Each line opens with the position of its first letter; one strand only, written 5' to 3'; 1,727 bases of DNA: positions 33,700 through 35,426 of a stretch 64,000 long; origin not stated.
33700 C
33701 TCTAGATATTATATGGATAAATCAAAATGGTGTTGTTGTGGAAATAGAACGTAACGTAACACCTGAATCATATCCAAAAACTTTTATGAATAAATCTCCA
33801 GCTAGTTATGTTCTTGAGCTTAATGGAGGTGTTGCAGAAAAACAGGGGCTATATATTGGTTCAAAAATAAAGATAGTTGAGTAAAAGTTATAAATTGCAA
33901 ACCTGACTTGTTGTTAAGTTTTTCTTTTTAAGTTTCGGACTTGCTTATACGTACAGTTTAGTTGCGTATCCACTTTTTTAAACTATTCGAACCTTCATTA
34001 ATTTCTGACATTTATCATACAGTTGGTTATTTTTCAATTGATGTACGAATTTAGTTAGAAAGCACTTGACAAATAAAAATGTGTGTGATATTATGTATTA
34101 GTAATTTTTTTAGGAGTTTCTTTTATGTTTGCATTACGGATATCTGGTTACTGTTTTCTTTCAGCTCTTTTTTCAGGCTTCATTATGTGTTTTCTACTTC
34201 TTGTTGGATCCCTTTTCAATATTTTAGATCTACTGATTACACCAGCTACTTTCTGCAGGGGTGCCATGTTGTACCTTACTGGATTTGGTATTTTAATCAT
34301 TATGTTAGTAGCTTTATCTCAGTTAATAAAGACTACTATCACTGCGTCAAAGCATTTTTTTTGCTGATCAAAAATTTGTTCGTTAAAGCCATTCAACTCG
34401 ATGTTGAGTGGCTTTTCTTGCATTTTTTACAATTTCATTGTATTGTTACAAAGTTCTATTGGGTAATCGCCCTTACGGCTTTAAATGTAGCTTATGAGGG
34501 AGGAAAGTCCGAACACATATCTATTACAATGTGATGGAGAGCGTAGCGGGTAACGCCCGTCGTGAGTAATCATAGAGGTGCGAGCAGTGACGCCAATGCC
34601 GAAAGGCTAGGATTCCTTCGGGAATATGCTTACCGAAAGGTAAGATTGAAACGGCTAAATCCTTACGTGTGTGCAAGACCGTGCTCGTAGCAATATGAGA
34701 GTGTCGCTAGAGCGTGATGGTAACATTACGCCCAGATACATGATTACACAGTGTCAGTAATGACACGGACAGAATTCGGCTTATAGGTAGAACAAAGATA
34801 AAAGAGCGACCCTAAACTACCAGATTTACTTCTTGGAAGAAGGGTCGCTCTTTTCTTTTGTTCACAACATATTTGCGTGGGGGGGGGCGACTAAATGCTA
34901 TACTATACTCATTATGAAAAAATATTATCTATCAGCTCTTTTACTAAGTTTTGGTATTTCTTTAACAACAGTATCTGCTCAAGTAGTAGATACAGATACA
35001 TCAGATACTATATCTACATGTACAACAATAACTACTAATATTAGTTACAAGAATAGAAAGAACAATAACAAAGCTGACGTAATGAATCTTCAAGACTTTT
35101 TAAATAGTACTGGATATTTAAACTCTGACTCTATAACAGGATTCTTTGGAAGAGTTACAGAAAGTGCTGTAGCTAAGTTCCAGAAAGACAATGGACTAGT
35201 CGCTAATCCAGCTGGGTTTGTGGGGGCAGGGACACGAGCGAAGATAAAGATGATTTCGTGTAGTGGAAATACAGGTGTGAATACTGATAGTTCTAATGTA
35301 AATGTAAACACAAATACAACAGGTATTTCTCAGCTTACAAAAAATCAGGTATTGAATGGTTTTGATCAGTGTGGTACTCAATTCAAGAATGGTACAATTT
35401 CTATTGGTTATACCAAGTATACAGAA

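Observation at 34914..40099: Tandem mosaic surface-protein paralogs with 100%-identical blocks and identical terminators (gene-conversion cassette architecture)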

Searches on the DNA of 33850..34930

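Call 10: search_rna_families(source=window, start=33850, end=34930, threshold=evalue, max_evalue=1, show_alignments=2)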
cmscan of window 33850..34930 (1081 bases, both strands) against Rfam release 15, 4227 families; matches with E-value up to 1: 6.
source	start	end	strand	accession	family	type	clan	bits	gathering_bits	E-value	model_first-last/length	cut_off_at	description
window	34451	34799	+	RF00010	RNaseP_bact_a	Gene; ribozyme;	CL00002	97.7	100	2.2e-30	1-367/367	no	Bacterial RNase P class A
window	34385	34446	-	RF02844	RefA9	Gene; antisense;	-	36.2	49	0.0013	1-64/64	no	Enterococcus sRNA A9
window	34779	34876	-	RF03334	MIR391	Gene; miRNA;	-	23.2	70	0.033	1-103/103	no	MIR391 microRNA precursor family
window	34838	34861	+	RF00489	ctRNA_p42d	Gene; antisense;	-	23.1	50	0.027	1-46/46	no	ctRNA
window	34789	34864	-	RF03629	mir-641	Gene; miRNA;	-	22.2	100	0.2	1-98/98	no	mir-641 microRNA precursor family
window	34789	34930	+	RF01808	MicX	Gene; sRNA;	-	17.4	75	0.37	1-102/194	3'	MicX Vibrio cholerae sRNA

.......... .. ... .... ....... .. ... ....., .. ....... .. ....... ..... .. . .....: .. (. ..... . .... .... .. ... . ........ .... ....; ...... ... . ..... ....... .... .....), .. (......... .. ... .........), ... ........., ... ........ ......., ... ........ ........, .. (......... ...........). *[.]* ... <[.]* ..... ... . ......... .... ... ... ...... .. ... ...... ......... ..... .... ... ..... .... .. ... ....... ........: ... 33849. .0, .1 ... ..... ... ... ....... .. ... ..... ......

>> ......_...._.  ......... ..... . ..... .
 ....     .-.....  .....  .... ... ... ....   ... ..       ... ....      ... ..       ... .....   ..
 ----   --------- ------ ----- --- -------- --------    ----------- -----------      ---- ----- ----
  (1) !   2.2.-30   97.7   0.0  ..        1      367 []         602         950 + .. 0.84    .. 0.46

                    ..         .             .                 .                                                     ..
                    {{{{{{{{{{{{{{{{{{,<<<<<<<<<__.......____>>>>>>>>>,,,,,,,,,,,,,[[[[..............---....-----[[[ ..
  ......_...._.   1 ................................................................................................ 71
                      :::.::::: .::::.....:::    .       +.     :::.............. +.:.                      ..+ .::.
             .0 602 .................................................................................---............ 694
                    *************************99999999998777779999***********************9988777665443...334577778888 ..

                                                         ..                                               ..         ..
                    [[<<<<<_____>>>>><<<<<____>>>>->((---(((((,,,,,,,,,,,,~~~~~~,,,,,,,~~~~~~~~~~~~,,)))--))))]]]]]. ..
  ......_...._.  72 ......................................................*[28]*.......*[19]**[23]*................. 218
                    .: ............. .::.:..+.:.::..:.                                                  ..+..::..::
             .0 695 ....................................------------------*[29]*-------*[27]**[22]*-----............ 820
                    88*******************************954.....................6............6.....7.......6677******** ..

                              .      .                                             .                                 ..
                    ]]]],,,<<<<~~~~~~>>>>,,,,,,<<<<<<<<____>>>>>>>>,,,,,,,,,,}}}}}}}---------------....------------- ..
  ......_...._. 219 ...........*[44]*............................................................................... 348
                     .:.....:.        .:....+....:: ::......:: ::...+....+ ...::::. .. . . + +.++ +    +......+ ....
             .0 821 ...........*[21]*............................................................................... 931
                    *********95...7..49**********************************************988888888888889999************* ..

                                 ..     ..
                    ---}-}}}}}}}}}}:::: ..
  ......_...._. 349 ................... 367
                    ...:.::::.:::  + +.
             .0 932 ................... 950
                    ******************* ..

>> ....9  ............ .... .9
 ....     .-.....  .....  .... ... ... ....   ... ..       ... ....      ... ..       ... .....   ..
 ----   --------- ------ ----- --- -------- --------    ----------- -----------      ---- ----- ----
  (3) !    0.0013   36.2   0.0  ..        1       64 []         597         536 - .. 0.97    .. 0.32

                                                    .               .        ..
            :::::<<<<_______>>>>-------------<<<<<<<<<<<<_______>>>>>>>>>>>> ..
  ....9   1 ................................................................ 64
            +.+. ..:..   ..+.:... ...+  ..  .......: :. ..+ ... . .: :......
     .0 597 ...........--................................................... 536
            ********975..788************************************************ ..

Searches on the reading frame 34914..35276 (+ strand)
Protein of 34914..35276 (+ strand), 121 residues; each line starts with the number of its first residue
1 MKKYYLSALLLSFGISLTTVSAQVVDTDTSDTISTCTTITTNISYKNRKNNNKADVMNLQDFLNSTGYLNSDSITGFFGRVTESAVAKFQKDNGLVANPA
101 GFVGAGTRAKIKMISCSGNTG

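Call 22: find_related_loci(query=A1, collection=genome_contigs, flank=10000)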
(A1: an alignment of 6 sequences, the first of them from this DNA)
Query A1 (121 aa) in genome_contigs; peptide patterns used: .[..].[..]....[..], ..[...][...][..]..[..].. (x = any residue, [..] = any of these).
143 stretches matched a pattern; 1 encode a relative of the query (tblastn E <= 1e-3); 1 distinct loci.
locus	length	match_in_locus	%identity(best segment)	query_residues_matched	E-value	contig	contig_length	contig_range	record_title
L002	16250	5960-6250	55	22-120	8e-29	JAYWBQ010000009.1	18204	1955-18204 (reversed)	MAG: Candidatus Paceibacterota bacterium isolate GL93_UP_metabat_156 GL93_UP_metabat_156_8, whole genome shotgun sequenc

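Call 23: find_related_loci(query=A1, collection=metagenome_contigs, flank=10000)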
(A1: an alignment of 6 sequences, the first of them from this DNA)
Query A1 (121 aa) in metagenome_contigs; peptide patterns used: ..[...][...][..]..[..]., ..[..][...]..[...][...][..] (x = any residue, [..] = any of these).
600 stretches matched a pattern (row limit reached: there are more); 185 encode a relative of the query (tblastn E <= 1e-3); the best 80 are kept; 80 distinct loci.
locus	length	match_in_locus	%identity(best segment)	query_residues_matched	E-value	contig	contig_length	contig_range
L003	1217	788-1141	45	1-120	9e-27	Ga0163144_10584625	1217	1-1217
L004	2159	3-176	66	59-117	3e-20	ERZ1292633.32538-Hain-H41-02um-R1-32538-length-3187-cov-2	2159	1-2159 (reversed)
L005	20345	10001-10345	45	1-116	4e-20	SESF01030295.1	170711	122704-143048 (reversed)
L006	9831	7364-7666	45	12-116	3e-18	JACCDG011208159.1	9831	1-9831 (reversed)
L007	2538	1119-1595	40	9-112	5e-13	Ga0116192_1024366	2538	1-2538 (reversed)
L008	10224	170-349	50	50-111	6e-13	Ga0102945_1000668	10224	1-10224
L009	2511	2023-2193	45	55-114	4e-12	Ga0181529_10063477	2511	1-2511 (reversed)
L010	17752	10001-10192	47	48-113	6e-12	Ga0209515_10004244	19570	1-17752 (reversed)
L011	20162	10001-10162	50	54-109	1e-11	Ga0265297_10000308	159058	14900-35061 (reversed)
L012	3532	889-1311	40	37-120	4e-11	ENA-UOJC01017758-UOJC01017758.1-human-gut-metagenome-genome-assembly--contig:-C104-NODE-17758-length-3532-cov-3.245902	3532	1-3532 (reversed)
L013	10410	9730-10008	35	15-113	8e-11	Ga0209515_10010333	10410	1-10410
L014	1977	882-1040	54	54-109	1e-10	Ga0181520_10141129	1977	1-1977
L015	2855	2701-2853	51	55-107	2e-10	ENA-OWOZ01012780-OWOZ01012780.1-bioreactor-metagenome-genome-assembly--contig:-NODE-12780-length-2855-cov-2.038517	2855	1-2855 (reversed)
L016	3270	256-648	51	48-111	3e-10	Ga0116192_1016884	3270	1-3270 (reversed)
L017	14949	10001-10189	44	52-117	5e-10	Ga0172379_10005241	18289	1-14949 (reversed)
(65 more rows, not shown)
